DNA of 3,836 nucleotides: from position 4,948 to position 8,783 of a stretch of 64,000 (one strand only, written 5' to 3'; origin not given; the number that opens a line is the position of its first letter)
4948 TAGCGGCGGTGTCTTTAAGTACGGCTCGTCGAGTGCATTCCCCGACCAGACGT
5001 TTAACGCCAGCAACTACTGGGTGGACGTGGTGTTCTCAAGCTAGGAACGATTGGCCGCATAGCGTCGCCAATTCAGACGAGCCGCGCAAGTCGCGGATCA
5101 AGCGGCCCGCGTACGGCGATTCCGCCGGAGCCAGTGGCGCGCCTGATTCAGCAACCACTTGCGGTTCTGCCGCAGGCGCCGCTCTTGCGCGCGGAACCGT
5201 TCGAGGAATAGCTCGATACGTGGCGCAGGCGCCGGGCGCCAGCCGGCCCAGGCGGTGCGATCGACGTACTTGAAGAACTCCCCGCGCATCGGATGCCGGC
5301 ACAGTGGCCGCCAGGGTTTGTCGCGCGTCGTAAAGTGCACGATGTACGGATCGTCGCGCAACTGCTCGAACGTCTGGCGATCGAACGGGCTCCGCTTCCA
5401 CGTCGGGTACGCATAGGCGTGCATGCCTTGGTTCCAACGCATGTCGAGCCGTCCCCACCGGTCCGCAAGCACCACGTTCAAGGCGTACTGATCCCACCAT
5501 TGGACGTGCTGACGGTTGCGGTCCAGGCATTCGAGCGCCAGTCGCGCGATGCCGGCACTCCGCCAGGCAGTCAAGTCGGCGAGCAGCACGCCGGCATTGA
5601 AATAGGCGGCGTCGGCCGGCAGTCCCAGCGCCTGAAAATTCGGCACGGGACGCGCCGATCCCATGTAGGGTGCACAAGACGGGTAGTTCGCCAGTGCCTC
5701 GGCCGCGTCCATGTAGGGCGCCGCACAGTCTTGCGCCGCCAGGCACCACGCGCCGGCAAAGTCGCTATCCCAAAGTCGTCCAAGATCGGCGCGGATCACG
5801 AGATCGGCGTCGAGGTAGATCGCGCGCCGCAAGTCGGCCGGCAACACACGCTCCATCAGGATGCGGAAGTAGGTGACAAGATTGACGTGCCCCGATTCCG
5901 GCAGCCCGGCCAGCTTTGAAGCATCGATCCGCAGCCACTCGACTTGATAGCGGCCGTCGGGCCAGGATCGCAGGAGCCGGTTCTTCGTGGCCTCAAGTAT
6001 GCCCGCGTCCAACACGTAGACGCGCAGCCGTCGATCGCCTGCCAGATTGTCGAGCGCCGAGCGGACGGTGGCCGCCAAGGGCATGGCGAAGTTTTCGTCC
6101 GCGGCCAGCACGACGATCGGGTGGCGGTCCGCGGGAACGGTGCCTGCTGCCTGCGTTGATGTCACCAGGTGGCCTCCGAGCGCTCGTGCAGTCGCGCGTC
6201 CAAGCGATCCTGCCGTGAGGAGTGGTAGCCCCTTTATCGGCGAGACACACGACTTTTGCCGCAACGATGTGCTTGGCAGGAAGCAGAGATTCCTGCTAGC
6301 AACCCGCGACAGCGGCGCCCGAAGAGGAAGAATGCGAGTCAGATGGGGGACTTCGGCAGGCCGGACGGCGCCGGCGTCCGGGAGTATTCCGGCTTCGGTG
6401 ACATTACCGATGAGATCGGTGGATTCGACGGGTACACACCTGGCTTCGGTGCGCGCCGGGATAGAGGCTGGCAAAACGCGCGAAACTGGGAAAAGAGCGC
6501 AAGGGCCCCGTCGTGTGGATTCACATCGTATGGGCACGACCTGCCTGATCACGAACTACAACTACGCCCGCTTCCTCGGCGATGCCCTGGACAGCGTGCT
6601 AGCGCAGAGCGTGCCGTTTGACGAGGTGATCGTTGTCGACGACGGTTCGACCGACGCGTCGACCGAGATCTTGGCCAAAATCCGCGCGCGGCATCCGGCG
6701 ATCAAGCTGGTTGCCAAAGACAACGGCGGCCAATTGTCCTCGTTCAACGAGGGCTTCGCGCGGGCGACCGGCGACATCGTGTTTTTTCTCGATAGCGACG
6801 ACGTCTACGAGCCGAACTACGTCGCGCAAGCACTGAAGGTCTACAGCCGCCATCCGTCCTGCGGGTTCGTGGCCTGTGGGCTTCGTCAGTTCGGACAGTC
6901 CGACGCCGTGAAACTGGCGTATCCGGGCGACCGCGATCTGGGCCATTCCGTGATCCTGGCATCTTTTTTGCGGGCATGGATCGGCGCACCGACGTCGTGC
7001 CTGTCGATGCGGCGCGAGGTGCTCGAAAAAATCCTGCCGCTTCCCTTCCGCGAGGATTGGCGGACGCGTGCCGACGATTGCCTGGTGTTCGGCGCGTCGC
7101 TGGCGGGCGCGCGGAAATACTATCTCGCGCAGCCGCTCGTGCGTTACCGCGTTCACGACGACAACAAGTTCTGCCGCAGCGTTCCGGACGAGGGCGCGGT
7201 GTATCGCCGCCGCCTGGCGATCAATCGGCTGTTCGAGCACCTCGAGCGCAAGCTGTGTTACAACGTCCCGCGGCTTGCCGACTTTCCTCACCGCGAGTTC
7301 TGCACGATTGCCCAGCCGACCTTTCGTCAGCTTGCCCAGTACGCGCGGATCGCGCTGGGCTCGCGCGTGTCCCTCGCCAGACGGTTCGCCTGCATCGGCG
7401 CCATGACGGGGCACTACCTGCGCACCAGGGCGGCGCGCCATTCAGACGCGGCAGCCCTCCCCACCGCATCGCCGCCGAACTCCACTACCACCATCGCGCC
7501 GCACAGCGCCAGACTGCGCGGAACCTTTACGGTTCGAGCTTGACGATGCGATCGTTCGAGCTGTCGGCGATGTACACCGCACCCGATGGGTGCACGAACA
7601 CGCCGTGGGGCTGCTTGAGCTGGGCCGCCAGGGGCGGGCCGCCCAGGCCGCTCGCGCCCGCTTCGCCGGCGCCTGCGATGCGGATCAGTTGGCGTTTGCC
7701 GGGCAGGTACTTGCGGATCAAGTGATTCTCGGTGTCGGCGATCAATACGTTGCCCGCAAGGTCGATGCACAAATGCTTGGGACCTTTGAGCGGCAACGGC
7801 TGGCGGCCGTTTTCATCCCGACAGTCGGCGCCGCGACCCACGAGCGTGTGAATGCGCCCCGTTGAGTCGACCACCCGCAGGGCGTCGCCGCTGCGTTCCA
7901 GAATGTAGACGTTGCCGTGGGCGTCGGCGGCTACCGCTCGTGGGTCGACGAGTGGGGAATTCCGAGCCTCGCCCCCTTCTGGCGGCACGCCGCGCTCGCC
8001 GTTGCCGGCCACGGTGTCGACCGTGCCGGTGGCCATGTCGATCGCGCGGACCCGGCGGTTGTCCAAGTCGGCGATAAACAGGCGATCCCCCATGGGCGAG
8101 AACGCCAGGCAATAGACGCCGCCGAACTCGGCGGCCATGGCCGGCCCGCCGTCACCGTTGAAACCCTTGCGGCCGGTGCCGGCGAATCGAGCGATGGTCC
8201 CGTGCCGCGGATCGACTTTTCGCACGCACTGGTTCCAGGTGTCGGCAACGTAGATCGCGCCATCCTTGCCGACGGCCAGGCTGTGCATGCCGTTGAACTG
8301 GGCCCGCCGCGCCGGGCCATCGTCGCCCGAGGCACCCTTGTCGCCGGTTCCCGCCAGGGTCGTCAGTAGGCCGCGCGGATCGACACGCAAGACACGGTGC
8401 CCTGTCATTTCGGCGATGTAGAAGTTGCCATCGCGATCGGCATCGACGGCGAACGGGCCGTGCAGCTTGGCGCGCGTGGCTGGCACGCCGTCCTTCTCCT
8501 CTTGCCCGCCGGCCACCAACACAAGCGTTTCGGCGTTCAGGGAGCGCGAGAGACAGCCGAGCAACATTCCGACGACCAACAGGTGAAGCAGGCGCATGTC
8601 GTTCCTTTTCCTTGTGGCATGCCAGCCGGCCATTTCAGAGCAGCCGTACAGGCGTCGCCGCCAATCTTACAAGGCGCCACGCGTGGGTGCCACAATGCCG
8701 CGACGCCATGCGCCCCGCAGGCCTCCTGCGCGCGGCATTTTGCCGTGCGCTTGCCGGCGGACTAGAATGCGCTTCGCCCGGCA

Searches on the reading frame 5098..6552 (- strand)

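Call 61: search_protein_families(library=pfam, proteins=[window:5098-6552:-], max_evalue=0.001)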
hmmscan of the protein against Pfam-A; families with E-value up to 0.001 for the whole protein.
window:5098-6552:- (484 aa): 2 families
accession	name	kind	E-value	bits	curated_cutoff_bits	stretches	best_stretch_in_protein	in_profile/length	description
PF01501.26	Glyco_transf_8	-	1.4e-32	113.8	24.3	1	147-415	2-250/253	Glycosyl transferase family 8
PF18404.7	Glyco_transf_24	-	6.6e-05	22.9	25.7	1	229-268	84-123/268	Glucosyltransferase 24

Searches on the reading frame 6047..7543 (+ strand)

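Call 59: search_protein_families(library=pfam, proteins=[window:6047-7543:+], max_evalue=0.001)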
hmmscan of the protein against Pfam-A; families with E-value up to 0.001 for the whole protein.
window:6047-7543:+ (498 aa): 3 families
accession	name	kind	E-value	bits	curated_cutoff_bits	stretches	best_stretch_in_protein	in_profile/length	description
PF00535.33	Glycos_transf_2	-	5e-28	98.6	23.3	1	166-329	2-167/168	Glycosyl transferase family 2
PF13641.12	Glyco_tranf_2_3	-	3.3e-17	63.7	27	1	164-366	3-210/230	Glycosyltransferase like family 2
PF10111.15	Glyco_tranf_2_2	-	6.4e-08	32.9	27.3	1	189-265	24-105/276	Glycosyltransferase like family 2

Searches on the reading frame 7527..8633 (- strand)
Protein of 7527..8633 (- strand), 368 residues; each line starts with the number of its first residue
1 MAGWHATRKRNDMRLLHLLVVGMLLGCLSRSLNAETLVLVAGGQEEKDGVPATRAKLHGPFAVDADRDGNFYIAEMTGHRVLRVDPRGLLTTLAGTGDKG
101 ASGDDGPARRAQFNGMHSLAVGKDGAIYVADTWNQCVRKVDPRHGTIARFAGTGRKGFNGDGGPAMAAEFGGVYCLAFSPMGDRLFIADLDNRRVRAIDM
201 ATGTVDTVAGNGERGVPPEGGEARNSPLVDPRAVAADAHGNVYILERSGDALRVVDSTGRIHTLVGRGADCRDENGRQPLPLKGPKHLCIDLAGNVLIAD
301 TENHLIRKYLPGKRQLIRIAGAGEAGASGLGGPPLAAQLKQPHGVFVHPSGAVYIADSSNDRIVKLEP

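Call 59: search_protein_families(library=pfam, proteins=[window:7527-8633:-], max_evalue=0.001)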
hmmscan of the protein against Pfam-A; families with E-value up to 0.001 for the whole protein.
window:7527-8633:- (368 aa): 5 families
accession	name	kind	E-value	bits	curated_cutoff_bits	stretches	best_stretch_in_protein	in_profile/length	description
PF25021.1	TEN_NHL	-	1e-26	94.2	27.1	2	205-268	112-179/357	Teneurin NHL domain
PF01436.27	NHL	-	4.3e-22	77.4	20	2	114-139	2-27/28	NHL repeat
PF08450.18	SGL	-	2.3e-06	27.8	26.3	1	65-262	47-217/246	SMP-30/Gluconolactonase/LRE-like region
PF24684.1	Vgb_lyase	-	9.4e-05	21.8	50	0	58-91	97-130/290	Virginiamycin B lyase family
PF22701.2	Mala_s_1-like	-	0.00031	21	27.5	0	115-211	89-169/195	Mal s 1 allergenic protein-like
